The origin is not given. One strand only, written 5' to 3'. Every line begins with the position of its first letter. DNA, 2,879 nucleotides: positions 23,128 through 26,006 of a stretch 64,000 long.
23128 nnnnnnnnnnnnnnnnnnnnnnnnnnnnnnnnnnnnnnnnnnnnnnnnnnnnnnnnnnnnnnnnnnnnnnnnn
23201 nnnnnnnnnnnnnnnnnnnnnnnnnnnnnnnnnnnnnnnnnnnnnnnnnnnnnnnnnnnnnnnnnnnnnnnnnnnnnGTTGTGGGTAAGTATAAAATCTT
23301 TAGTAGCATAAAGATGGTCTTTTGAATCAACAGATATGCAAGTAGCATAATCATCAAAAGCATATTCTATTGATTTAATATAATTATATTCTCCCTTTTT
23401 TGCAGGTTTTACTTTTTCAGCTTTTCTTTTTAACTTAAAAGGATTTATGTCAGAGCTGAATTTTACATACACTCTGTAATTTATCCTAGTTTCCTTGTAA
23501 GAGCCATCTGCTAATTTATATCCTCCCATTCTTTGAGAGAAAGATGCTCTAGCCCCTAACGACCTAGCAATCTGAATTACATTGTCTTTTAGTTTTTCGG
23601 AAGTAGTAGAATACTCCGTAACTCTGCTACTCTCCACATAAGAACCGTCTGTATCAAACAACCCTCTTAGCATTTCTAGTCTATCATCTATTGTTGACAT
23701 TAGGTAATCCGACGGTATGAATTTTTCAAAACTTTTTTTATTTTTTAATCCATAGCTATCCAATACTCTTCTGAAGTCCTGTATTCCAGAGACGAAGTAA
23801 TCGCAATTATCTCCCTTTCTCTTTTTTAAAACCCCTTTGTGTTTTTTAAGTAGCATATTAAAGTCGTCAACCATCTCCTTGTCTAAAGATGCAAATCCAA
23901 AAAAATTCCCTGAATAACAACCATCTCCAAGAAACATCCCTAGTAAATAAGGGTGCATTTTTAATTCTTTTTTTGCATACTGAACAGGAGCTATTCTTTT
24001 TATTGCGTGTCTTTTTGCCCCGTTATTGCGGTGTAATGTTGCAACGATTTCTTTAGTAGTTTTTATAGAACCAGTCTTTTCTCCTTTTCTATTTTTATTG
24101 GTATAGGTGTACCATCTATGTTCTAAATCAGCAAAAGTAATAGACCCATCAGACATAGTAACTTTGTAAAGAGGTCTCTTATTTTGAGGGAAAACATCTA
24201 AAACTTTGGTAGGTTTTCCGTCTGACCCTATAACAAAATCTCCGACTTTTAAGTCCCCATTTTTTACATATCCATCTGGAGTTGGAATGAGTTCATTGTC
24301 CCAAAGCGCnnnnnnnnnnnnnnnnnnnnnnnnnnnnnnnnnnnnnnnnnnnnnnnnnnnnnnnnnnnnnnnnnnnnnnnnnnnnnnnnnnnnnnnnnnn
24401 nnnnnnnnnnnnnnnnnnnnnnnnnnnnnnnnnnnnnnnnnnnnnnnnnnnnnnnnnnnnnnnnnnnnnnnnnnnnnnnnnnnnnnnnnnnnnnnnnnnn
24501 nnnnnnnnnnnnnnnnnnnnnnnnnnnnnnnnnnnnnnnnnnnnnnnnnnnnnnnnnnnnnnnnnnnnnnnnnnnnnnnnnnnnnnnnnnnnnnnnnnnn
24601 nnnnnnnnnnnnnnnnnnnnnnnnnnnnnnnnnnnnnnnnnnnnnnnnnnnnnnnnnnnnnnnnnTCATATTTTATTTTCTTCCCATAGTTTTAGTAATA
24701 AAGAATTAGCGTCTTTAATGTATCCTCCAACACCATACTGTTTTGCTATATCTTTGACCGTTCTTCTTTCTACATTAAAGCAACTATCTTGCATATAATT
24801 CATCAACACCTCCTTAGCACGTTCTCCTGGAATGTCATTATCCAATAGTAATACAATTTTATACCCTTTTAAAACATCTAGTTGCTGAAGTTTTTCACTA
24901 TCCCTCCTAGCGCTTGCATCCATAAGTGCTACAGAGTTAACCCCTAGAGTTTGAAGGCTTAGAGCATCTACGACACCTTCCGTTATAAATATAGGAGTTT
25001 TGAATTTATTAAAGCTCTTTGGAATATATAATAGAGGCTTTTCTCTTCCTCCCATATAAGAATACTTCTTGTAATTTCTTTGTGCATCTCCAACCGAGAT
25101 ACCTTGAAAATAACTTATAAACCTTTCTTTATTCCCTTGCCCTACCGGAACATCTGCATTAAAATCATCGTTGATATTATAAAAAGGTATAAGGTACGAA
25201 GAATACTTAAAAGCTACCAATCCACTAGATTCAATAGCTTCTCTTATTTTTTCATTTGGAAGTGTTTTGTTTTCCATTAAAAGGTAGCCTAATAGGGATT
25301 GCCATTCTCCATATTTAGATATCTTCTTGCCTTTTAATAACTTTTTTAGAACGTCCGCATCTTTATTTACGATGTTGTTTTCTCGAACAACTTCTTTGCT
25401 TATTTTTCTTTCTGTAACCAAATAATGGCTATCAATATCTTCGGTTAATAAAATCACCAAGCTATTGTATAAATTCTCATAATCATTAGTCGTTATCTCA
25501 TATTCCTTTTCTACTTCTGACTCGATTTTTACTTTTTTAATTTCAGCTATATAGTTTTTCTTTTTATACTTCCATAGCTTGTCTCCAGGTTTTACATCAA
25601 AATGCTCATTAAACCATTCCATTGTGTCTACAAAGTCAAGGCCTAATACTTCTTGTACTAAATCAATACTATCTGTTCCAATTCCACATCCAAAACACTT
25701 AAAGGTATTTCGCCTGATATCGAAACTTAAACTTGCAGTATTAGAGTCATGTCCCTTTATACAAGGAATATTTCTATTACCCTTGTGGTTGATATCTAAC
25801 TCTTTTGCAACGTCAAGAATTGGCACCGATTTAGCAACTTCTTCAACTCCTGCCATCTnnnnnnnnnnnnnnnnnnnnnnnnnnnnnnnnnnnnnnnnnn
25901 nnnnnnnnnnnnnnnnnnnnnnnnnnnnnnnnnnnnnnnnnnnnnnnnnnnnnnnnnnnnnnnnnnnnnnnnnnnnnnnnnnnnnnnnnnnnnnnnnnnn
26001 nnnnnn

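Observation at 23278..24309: Class-3 (WCT, Ala1) intein with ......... endonuclease splitting the Walker A motif of the replicative helicase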

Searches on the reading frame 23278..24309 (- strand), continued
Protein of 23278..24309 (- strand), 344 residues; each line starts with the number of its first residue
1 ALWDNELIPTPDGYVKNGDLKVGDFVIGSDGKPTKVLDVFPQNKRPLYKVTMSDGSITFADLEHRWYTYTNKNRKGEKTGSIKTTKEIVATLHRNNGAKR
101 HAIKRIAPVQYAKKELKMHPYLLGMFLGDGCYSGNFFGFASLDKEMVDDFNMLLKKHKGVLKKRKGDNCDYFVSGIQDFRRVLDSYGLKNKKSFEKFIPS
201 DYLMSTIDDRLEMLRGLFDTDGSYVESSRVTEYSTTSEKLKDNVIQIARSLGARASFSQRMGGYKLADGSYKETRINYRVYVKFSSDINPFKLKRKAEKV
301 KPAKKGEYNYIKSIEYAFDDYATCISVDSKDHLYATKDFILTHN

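Call 64: search_protein_representatives(protein=window:23278-24309:-)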
Query: 344 residues. Proteins with E-value up to 0.001 (for the whole library): 19657; up to 1e-10: 13933; up to 1e-30: 5018. The best 150 are listed.
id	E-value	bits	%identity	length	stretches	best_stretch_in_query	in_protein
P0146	1.3e-229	777.3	100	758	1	1-344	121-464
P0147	9.4e-128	442.5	35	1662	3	2-344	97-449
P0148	9.8e-108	376.7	39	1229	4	6-172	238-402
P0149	2.5e-107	375.3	38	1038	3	8-344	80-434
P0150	1.0e-104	366.7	37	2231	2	8-344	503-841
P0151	5.8e-97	341.2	40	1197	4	8-181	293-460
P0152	1.5e-95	336.6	35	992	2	6-344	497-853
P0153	2.8e-94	332.4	35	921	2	7-344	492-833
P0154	4.4e-94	331.8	36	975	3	8-344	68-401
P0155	1.8e-93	329.8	37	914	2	8-344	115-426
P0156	7.4e-90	317.9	34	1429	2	5-344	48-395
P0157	1.5e-89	316.8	32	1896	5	6-344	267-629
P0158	1.4e-88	313.7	34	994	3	7-344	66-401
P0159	1.2e-85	304.0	37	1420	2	8-344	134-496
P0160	3.8e-85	302.4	36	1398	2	8-344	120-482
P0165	1.1e-79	284.5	46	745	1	7-344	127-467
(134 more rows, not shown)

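Call 66: list_cluster_members(proteins=[P0146, P0165])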
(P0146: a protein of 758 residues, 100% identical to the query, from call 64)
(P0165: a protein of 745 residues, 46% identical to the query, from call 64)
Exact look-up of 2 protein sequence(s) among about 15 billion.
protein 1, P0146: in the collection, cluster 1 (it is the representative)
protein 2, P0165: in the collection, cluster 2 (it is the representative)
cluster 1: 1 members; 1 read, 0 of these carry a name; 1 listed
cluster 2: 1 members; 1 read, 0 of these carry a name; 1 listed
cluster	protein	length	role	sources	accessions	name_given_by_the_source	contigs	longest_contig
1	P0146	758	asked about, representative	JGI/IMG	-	-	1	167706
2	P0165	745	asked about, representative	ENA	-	-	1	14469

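Call 68: find_encoding_contigs(protein=P0165, flank=7000, max_places=3)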
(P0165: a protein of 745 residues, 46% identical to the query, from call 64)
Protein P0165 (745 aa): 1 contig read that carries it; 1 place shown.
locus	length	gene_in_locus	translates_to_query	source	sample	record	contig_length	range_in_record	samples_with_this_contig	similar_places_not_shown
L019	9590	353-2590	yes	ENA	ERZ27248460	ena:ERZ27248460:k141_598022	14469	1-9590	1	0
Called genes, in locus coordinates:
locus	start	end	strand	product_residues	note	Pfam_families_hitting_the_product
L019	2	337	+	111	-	?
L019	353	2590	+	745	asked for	PF05204:Hom_end (faint), PF14528:LAGLIDADG_3, PF03796:DnaB_C (weak)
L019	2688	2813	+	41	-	-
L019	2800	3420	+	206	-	-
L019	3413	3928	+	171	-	-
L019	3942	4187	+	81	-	-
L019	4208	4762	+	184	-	-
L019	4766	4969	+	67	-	-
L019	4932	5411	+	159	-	PF01844:HNH (weak)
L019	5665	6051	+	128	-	PF00436:SSB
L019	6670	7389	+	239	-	PF00497:SBP_bac_3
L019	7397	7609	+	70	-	-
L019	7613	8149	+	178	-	PF01327:Pep_deformylase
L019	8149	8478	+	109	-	-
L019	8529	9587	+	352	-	-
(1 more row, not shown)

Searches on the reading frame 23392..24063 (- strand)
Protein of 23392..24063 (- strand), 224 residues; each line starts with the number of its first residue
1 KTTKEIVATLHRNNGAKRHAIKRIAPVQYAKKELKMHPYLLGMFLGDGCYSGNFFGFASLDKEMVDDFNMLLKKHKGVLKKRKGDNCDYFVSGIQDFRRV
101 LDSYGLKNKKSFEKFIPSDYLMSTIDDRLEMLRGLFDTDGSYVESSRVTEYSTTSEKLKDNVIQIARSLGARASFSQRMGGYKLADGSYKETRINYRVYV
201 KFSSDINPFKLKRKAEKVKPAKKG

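Call 41: search_solved_structures(query=window:23392-24063:-, max_evalue=1, show_alignments=3)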
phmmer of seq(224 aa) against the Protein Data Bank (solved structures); distinct sequences matched with E-value up to 1: 7.
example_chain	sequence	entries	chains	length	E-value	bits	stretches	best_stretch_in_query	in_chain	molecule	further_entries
1um2_A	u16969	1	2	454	0.00021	24.3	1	108-202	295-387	ENDONUCLEASE PI-SCEI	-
1dfa_A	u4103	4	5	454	0.00021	24.3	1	108-202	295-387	PI-SCEI ENDONUCLEASE | ENDONUCLEASE PI-SCEI | PI-SCEI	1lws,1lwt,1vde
1ef0_A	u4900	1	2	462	0.00022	24.2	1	108-202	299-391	PI-SCEI ENDONUCLEASE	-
1jva_A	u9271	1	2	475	0.00024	24.1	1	104-202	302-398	VMA1-DERIVED HOMING ENDONUCLEASE X10SSS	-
9cop_A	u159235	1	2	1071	0.0018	21.3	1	104-202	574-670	V-type proton ATPase catalytic subunit A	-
1dq3_A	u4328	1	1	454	0.62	13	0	85-180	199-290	ENDONUCLEASE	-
2dch_X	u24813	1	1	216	0.86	12.5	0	34-185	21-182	putative homing endonuclease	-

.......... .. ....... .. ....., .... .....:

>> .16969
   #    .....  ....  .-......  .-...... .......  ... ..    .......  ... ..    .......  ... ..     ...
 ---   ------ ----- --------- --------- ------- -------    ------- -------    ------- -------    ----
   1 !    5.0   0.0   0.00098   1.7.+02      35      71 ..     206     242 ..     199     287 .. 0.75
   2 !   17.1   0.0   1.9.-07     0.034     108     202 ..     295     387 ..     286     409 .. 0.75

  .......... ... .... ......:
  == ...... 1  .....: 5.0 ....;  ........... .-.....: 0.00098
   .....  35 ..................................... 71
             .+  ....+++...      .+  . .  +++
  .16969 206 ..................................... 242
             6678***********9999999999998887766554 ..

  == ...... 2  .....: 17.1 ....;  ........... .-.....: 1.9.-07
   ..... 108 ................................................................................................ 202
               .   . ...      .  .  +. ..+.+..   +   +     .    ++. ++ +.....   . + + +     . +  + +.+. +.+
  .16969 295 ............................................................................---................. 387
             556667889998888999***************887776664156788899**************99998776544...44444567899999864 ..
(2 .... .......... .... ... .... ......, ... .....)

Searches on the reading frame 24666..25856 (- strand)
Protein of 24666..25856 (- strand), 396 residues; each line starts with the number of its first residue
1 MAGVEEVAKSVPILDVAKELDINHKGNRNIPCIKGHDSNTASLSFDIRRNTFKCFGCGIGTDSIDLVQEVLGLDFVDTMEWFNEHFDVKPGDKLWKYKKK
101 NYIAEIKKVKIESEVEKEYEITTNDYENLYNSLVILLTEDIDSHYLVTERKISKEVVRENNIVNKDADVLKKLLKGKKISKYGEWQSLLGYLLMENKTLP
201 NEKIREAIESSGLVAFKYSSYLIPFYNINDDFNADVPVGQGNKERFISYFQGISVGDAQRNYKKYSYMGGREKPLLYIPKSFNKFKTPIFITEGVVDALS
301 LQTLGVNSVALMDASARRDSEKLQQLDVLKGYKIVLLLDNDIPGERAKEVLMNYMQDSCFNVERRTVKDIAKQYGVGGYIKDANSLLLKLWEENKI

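Call 24: search_protein_families(library=phrogs, proteins=[window:24666-25856:-], max_evalue=0.001)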
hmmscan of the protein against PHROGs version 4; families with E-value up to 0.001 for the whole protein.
window:24666-25856:- (396 aa): 10 families
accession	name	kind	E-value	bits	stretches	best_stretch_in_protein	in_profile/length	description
phrog_47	-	DNA, RNA and nucleotide metabolism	8.9e-18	65.2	2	248-370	194-307/947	DNA primase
phrog_6444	-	DNA, RNA and nucleotide metabolism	1.2e-14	55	2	4-162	10-158/577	DNA primase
phrog_849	-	DNA, RNA and nucleotide metabolism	1.9e-12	47.9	1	257-370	210-324/435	DNA primase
phrog_11992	-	unknown function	2e-12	48.7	1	4-148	4-146/177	-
phrog_239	-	DNA, RNA and nucleotide metabolism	1.8e-11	44.7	1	255-371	157-293/801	DNA primase/helicase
phrog_510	-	DNA, RNA and nucleotide metabolism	7.1e-07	29.3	1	11-83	24-98/667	DNA primase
phrog_360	-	DNA, RNA and nucleotide metabolism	3.6e-06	28.1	1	34-82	35-83/133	DNA primase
phrog_5311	-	DNA, RNA and nucleotide metabolism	4.1e-06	26.3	1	32-77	104-150/692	helicase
phrog_18097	-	DNA, RNA and nucleotide metabolism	1.8e-05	25.4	1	35-121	39-124/199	DNA primase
phrog_1139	-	DNA, RNA and nucleotide metabolism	0.00027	20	1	271-346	158-234/895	DNA primase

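Call 63: search_protein_families(library=pfam, proteins=[window:24666-25856:-], max_evalue=0.001)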
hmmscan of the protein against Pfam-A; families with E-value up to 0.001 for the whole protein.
window:24666-25856:- (396 aa): 4 families
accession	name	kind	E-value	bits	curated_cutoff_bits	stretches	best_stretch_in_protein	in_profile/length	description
PF01807.25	Zn_ribbon_DnaG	-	3.2e-10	40.1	24.9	1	4-88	6-91/98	CHC2 zinc finger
PF13155.12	Toprim_2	-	1.1e-08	35.8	22.1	1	290-368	1-79/88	Toprim-like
PF01751.28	Toprim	-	0.00052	20.6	23.1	0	289-363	2-89/96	Toprim domain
PF13662.12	Toprim_4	-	0.00067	20.3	25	0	289-355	3-74/85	Toprim domain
